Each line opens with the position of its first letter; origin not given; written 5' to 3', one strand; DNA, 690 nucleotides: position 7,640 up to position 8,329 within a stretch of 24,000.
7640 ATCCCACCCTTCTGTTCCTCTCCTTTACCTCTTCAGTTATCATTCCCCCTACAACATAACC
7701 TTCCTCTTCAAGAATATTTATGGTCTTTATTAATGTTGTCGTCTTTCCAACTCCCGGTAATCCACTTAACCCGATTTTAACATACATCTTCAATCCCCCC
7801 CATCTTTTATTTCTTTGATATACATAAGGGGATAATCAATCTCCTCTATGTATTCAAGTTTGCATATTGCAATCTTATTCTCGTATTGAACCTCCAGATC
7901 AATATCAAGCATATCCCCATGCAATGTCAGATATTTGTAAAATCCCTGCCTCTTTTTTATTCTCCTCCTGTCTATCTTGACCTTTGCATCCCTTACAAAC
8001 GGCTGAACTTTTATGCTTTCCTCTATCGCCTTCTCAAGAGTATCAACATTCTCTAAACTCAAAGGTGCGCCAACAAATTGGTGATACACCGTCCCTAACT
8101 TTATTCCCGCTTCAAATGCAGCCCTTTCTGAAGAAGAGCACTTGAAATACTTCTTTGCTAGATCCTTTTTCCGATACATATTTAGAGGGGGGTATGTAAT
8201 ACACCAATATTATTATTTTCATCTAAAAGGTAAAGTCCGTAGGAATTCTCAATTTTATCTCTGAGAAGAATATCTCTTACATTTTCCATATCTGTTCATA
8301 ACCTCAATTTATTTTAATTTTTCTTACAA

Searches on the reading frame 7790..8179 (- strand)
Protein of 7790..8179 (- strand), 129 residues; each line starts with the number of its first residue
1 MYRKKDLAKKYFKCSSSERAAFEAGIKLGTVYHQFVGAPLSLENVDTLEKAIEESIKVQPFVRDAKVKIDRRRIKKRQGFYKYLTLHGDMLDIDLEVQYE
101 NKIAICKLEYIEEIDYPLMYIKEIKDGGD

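Call 62: search_protein_families(library=pfam, proteins=[window:7790-8179:-], max_evalue=0.01)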
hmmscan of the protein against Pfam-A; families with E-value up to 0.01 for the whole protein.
window:7790-8179:- (129 aa): 2 families
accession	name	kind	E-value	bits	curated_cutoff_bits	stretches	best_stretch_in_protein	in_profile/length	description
PF04038.17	DHNA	-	4.7e-43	146.6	25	1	16-122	2-108/108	Dihydroneopterin aldolase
PF22482.2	AsnC_trans_reg_3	-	0.0092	16.5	24.4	0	41-75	53-87/95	PF0864 C-terminal dimeric alpha+beta barrel domain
